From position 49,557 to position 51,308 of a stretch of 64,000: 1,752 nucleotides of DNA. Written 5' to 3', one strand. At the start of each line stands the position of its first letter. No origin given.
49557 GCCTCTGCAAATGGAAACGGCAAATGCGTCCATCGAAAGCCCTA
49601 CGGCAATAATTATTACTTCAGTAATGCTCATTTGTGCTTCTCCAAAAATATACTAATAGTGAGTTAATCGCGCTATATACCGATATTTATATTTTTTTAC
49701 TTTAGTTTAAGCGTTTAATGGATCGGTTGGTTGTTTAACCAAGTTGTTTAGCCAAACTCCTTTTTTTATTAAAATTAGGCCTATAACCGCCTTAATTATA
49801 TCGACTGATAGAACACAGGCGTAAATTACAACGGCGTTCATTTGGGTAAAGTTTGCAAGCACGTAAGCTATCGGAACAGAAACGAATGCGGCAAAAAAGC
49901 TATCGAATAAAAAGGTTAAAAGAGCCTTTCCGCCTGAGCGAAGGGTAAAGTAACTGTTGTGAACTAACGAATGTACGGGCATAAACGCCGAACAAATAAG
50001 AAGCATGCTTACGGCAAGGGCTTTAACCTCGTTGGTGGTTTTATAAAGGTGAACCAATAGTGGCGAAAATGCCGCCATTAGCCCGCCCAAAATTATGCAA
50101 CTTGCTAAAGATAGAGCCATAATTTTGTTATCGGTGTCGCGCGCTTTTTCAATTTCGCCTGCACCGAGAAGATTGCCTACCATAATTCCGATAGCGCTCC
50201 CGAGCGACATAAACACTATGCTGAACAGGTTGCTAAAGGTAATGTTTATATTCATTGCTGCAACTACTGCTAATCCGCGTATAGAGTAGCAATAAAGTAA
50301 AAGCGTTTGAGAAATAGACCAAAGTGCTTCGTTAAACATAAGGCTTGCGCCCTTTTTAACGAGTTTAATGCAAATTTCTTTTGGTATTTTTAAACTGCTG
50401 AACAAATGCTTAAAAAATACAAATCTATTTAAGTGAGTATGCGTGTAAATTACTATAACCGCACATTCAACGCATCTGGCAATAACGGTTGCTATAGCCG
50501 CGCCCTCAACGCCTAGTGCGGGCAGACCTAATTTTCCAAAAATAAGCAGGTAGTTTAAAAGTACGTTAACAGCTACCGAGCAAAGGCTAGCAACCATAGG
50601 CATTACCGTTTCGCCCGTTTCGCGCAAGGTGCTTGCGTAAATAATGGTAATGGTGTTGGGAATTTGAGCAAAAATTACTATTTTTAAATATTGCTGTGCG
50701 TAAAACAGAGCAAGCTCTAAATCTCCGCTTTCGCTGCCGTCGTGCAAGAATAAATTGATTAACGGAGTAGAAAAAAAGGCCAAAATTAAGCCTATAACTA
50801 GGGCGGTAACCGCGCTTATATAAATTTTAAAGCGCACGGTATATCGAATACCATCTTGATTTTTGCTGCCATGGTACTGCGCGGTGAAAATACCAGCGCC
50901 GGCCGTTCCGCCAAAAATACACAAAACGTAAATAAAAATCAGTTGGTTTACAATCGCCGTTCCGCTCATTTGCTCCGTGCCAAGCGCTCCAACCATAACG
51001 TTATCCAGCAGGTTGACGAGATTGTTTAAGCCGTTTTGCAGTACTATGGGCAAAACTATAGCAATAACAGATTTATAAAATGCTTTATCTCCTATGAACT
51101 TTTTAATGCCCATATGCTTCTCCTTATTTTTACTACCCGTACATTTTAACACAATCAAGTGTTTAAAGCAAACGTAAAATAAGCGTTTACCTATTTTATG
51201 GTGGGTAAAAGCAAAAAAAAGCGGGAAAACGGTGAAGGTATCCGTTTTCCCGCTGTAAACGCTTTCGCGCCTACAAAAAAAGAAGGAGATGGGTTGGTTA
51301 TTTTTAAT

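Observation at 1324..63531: Very dense intergenic hairpin-repeat family with a conserved, non-palindromic 18-nt core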

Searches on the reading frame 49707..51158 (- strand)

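Call 9: search_protein_families(library=ncbifam, proteins=[window:49707-51158:-])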
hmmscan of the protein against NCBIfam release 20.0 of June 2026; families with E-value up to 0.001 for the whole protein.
window:49707-51158:- (483 aa): 7 families
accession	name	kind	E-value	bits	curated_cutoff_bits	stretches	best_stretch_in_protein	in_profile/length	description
TIGR00797.1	matE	subfamily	7.6e-56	189.7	147.4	1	37-443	1-393/396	MATE family efflux transporter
NF007562.1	PRK10189.1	equivalog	1.1e-26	93.7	465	1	27-472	25-465/470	EmmdR/YeeO family multidrug/toxin efflux MATE transporter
NF052396.1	MATE_WgkD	equivalog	7.1e-24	84.6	510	1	29-450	3-409/428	tryglysin-associated MATE efflux transporter WgkD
NF041801.1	MATE_SolL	equivalog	2.8e-21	75.8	780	1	27-470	18-452/458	solanimycin export family MATE transporter SolL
NF001214.0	PRK00187.1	equivalog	7.1e-21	74.7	449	1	47-463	28-439/464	NorM family multidrug efflux MATE transporter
NF000263.1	MATE_multi_NorM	equivalog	4.7e-16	59.2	950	1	31-460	20-441/459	multidrug efflux MATE transporter NorM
NF007130.1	PRK09575.1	equivalog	4.4e-08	32.8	445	1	34-461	11-426/435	MATE family efflux transporter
